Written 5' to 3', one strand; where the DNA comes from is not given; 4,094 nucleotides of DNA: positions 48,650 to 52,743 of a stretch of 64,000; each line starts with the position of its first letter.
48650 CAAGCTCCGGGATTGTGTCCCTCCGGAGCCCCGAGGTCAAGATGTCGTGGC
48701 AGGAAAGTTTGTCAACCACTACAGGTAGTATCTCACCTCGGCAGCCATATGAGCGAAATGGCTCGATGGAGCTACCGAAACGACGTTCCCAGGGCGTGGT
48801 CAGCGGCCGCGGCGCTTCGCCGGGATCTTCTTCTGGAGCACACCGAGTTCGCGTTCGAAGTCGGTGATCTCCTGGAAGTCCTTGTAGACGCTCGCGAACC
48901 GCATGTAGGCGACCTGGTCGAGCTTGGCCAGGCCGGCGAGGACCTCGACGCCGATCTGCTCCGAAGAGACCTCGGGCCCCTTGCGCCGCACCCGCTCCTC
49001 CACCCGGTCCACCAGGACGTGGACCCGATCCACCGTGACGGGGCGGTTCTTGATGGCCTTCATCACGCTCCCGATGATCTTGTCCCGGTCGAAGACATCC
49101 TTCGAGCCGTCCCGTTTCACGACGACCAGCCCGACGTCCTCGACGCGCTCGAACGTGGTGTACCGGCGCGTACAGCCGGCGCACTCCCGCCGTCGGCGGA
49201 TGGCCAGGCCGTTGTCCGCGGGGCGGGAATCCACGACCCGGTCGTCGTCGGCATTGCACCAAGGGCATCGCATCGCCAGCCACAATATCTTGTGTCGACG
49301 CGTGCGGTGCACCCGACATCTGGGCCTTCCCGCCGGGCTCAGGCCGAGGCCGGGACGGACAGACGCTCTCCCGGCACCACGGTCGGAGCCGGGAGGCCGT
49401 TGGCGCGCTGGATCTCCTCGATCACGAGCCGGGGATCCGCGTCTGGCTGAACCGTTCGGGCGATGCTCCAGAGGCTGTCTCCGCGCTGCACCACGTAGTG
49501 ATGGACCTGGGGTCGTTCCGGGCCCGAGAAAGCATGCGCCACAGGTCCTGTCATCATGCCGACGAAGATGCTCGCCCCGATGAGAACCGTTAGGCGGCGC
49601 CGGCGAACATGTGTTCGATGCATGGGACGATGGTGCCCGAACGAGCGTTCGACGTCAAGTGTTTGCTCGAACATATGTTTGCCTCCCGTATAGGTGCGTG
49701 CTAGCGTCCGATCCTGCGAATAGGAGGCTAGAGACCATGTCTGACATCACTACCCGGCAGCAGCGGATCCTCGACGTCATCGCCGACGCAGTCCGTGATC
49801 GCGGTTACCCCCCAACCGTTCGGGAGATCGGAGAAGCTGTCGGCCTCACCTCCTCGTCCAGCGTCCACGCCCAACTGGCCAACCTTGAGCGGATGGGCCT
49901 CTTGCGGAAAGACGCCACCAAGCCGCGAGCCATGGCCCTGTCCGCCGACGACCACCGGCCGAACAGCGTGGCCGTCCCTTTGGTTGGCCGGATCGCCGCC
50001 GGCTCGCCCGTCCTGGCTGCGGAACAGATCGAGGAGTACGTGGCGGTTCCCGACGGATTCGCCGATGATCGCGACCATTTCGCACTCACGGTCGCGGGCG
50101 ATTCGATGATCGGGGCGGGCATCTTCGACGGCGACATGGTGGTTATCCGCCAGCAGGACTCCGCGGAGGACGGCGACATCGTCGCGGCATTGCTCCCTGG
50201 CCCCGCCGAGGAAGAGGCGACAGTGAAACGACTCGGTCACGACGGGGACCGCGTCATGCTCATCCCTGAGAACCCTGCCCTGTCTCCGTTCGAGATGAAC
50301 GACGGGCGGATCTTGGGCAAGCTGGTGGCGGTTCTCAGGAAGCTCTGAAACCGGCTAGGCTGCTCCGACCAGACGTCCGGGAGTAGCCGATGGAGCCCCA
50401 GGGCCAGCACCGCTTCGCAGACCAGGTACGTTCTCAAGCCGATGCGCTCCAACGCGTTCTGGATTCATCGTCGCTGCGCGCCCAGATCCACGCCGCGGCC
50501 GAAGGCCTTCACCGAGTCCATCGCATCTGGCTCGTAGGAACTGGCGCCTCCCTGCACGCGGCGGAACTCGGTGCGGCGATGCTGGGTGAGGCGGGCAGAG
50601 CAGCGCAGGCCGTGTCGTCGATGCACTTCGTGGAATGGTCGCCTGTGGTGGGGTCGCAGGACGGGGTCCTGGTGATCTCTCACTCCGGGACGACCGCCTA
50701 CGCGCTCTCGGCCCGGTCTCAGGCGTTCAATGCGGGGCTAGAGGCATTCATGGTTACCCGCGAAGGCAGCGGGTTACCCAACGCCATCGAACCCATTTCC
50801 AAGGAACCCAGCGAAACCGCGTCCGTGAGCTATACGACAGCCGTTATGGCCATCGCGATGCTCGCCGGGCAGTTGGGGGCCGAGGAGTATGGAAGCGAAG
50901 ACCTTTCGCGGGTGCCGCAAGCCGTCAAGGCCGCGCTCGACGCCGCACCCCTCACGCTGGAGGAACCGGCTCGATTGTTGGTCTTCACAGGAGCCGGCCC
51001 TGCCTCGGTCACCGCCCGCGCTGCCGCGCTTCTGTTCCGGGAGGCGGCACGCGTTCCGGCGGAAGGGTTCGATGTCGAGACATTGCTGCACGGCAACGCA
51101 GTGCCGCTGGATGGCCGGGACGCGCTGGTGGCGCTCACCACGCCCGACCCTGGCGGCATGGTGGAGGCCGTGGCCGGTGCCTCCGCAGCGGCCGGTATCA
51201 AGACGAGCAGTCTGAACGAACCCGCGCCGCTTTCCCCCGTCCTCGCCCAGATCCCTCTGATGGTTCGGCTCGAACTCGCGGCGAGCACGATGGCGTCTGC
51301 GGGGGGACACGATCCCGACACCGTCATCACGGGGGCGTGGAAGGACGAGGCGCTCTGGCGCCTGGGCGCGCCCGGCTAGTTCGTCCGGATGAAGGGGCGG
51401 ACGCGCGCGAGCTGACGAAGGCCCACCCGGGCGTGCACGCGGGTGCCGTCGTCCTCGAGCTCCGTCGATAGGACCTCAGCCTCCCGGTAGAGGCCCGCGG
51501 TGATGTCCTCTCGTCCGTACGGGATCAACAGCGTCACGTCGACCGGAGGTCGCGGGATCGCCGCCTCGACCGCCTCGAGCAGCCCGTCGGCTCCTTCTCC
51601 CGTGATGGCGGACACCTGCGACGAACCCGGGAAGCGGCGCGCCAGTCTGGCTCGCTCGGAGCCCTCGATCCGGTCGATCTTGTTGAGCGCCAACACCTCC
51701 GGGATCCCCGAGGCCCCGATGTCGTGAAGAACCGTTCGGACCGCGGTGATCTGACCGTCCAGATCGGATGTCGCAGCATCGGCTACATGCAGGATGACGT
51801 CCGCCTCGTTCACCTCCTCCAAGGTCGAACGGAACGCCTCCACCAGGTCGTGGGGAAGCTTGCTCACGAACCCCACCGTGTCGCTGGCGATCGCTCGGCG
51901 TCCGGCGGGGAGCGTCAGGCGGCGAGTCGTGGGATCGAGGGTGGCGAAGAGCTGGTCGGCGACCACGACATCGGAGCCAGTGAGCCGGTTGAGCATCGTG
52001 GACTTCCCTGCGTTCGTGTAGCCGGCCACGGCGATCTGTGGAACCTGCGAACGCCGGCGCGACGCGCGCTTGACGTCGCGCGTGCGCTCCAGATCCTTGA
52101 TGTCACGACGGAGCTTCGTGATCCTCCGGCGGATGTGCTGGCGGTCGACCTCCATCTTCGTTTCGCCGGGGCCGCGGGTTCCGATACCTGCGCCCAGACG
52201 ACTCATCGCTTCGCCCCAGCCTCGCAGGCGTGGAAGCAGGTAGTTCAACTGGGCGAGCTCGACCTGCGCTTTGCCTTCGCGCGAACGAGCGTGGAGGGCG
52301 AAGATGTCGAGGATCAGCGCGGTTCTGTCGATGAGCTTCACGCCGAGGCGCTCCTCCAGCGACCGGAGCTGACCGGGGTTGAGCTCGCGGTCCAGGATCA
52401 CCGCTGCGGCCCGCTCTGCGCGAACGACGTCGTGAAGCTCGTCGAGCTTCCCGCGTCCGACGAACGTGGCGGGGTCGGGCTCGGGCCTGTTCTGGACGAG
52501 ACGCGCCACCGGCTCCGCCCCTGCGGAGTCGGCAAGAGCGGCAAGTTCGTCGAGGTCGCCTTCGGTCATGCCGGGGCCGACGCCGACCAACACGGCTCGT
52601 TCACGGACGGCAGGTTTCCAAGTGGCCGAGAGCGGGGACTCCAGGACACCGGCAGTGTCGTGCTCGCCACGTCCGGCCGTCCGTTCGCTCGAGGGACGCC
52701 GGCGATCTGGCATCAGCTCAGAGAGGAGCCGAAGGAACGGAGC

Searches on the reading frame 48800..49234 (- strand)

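Call 29: search_protein_families(library=pfam, max_evalue=0.001, proteins=[window:48800-49234:-])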
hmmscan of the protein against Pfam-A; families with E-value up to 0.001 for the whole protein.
window:48800-49234:- (144 aa): 2 families
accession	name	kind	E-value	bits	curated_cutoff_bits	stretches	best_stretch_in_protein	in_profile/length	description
PF03477.21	ATP-cone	-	2e-18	67.1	25.8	1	37-122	2-87/88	ATP cone domain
PF22811.2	Zn_ribbon_NrdR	-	5.3e-11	42.7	27.2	1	1-29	14-42/42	Transcriptional repressor NrdR-like, N-terminal domain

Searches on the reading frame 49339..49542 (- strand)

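Call 29: search_protein_families(library=pfam, max_evalue=0.001, proteins=[window:49339-49542:-])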
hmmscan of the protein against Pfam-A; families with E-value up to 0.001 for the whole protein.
window:49339-49542:- (67 aa): 1 family
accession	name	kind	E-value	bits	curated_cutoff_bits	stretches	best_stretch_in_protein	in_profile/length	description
PF01476.26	LysM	-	4.9e-11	42.8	20.9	1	16-64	1-43/43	LysM domain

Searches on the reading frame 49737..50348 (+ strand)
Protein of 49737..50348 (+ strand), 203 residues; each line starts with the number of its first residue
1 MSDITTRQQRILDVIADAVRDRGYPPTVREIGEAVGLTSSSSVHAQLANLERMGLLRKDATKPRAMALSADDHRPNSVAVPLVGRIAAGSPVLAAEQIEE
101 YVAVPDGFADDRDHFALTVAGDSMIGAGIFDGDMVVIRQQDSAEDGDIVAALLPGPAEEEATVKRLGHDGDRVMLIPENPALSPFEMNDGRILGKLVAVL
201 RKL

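Call 30: search_protein_families(library=pfam, max_evalue=0.001, proteins=[window:49737-50348:+])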
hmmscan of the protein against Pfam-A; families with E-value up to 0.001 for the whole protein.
window:49737-50348:+ (203 aa): 4 families
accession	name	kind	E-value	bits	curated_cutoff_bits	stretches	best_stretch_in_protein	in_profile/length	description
PF00717.28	Peptidase_S24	-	1.7e-30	105.5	23.3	1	81-197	1-116/116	Peptidase S24-like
PF01726.22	LexA_DNA_bind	-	2.6e-23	82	23.7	1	1-65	1-65/65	LexA DNA binding domain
PF12802.13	MarR_2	-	3.5e-05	24.3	27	1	2-58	1-52/61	MarR family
PF09339.16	HTH_IclR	-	0.00019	21.6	22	1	10-59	7-51/52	IclR helix-turn-helix domain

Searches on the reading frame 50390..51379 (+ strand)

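Call 30: search_protein_families(library=pfam, max_evalue=0.001, proteins=[window:50390-51379:+])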
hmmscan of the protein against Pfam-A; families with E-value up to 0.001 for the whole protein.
window:50390-51379:+ (329 aa): 1 family
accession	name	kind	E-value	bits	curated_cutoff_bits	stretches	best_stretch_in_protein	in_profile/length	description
PF01380.27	SIS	-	2.3e-09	37.6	25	1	40-123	2-87/131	SIS domain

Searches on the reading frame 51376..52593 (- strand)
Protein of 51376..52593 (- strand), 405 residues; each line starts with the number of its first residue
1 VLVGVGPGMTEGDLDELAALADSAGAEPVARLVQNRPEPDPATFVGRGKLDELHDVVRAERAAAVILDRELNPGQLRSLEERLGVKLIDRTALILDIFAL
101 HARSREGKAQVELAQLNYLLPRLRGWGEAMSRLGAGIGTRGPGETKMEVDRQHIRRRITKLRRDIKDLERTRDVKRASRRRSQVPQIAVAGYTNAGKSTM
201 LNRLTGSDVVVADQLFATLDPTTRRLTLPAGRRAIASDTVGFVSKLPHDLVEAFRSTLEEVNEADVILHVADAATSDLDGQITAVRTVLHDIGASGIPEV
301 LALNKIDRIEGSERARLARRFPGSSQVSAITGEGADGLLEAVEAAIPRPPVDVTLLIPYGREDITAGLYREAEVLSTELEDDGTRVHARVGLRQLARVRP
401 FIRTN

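Call 30: search_protein_families(library=pfam, max_evalue=0.001, proteins=[window:51376-52593:-])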
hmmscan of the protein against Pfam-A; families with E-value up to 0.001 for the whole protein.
window:51376-52593:- (405 aa): 7 families
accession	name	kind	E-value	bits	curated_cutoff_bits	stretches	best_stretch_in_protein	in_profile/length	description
PF13167.11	GTP-bdg_N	-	1.4e-31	109.4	25.4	1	13-99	3-89/89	GTP-binding GTPase N-terminal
PF16360.10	GTP-bdg_M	-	2e-31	108.8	29.5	1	101-179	1-79/79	GTP-binding GTPase Middle Region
PF01926.29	MMR_HSR1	-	2.6e-20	73.1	21.9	1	186-305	1-113/113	50S ribosome-binding GTPase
PF02421.24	FeoB_N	-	1.8e-07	31.2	27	1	186-312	2-121/156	Ferrous iron transport protein B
PF19275.4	HflX_C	-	7.6e-06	26.3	26.4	1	326-384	14-72/102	HflX C-terminal domain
PF00350.29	Dynamin_N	-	2e-05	25.1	27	1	187-223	1-37/168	Dynamin family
PF00009.33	GTP_EFTU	-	3e-05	24.1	26.5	0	261-318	90-143/188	Elongation factor Tu GTP binding domain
